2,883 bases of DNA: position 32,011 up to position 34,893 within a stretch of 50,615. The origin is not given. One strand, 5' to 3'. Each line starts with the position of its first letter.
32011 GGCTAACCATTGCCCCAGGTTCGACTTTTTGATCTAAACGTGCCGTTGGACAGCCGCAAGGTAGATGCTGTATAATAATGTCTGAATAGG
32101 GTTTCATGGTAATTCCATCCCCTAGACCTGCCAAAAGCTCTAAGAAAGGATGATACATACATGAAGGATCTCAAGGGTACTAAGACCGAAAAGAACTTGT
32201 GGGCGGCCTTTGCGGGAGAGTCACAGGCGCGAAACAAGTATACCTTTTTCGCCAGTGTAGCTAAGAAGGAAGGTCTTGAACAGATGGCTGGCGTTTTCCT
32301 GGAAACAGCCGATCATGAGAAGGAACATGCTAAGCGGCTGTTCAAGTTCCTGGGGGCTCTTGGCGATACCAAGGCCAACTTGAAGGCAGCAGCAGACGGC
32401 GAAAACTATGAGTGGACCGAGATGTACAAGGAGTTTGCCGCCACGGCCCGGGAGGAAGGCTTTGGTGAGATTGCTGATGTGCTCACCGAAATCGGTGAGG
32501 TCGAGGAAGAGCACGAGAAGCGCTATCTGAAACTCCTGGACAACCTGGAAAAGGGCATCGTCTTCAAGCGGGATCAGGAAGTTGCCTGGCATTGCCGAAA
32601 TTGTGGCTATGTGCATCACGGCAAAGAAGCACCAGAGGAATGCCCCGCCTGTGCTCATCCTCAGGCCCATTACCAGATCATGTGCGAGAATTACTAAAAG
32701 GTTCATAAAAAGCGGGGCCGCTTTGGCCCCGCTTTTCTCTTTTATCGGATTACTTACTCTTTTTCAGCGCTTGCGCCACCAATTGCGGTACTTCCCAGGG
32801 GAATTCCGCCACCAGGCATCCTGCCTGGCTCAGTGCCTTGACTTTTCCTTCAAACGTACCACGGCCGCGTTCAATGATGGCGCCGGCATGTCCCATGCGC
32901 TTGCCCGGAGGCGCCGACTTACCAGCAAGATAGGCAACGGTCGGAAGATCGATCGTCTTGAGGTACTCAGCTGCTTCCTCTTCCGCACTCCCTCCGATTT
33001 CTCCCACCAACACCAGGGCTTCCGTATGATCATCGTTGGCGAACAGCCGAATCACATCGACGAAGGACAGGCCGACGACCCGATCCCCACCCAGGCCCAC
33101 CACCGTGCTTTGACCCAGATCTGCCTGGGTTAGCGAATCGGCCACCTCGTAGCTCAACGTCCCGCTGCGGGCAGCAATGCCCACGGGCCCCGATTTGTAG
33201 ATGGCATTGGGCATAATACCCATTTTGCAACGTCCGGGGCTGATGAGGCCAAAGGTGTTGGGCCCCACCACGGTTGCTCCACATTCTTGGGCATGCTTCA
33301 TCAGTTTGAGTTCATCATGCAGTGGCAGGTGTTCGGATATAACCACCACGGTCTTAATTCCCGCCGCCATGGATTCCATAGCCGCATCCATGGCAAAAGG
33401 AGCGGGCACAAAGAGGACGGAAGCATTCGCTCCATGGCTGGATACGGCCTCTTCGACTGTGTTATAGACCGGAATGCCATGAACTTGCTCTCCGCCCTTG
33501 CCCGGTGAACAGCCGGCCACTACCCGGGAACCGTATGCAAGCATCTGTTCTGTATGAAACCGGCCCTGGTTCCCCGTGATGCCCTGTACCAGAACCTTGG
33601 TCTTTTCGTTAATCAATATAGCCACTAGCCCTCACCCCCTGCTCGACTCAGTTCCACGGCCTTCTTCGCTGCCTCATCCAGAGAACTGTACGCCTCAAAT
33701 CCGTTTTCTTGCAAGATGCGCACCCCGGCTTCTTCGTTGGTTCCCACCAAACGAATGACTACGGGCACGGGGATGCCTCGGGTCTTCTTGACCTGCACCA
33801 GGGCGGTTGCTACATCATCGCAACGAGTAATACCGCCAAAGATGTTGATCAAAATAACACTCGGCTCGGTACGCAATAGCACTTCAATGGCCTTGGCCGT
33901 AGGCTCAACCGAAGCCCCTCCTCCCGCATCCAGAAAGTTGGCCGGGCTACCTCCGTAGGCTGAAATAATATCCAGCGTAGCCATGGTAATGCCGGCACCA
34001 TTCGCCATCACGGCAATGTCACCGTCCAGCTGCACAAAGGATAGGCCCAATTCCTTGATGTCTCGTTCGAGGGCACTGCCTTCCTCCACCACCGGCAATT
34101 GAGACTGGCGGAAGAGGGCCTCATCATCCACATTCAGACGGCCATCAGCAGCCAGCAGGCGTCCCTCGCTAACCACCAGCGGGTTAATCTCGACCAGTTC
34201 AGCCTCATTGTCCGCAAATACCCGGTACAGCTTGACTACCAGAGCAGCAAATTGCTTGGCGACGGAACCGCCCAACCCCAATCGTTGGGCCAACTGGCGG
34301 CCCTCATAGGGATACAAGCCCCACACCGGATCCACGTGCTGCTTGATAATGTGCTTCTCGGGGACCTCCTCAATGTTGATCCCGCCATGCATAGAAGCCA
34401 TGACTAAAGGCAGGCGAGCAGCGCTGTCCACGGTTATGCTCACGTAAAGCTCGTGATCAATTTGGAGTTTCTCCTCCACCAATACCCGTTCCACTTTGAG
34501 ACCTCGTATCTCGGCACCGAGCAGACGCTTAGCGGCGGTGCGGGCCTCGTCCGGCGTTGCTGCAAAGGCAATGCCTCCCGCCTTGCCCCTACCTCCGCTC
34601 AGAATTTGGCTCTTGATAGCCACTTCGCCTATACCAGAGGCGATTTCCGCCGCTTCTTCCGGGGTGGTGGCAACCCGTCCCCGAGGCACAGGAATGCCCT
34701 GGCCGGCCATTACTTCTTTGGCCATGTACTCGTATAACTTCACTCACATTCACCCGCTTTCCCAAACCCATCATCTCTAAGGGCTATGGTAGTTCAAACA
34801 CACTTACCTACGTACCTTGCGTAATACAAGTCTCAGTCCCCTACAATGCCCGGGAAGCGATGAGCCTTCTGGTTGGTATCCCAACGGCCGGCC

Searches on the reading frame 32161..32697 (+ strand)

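Call 9: search_protein_families(library=pfam, proteins=[window:32161-32697:+], max_evalue=0.001)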
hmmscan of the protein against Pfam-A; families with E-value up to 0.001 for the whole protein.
window:32161-32697:+ (178 aa): 5 families
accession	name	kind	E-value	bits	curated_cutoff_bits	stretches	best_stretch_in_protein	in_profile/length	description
PF02915.23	Rubrerythrin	-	3.8e-25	89.3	22.8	1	11-126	1-137/137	Rubrerythrin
PF21349.2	RUBY_RBDX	-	3.9e-13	49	26.5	1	143-171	1-29/30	Rubrerythrin, rubredoxin-like domain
PF00210.30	Ferritin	-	6.2e-11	42.8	24.5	1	12-131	3-141/142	Ferritin-like domain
PF23458.2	DUF7130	-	2.3e-06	27.8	35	1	99-172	12-84/89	Domain of unknown function (DUF7130)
PF01155.25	HypA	-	0.0007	20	28.9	0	88-170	10-98/112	Hydrogenase/urease nickel incorporation, metallochaperone, hypA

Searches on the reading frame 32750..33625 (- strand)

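Call 9: search_protein_families(library=pfam, proteins=[window:32750-33625:-], max_evalue=0.001)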
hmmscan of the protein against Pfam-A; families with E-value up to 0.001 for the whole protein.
window:32750-33625:- (291 aa): 4 families
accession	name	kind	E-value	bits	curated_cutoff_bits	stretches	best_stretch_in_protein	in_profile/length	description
PF02629.25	CoA_binding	-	5.6e-29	101.2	22.3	1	6-99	1-97/97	CoA binding domain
PF00549.24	Ligase_CoA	-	1.3e-22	80.8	24.5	1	153-269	3-126/128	CoA-ligase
PF13607.11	Succ_CoA_lig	-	5.3e-08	33.1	27.4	1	146-252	2-108/138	Succinyl-CoA ligase like flavodoxin domain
PF13380.12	CoA_binding_2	-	3.8e-05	24.6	22.8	1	25-127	20-113/116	CoA binding domain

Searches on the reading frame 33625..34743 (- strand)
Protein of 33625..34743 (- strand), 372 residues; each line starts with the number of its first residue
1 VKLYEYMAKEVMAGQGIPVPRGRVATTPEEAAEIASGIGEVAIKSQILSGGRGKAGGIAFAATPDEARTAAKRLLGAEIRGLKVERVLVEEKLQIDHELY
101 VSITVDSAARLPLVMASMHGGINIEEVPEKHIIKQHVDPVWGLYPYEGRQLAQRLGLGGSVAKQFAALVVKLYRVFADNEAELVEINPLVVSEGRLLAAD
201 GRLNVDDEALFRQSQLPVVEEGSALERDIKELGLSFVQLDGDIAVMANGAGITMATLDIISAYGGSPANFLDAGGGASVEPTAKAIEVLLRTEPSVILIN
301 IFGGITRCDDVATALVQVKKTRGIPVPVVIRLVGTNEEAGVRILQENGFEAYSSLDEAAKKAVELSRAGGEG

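Call 9: search_protein_families(library=pfam, proteins=[window:33625-34743:-], max_evalue=0.001)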
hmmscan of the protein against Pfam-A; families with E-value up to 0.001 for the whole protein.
window:33625-34743:- (372 aa): 5 families
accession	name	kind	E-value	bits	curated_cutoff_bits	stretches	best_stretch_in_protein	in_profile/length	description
PF08442.15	ATP-grasp_2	-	1.8e-61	207.7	29.5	1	2-191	1-202/202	ATP-grasp domain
PF00549.24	Ligase_CoA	-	5.5e-21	75.5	24.5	1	247-362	2-125/128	CoA-ligase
PF24948.1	Citrate_synth_N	-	8.8e-13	48.6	83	1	41-214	54-229/232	ATP-citrate synthase ATP-grasp domain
PF13549.11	ATP-grasp_5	-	9.3e-11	41.9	27.6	1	3-124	10-135/221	ATP-grasp domain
PF01071.24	GARS_A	-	1e-05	25.9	27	1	8-119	6-114/194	Phosphoribosylglycinamide synthetase, ATP-grasp (A) domain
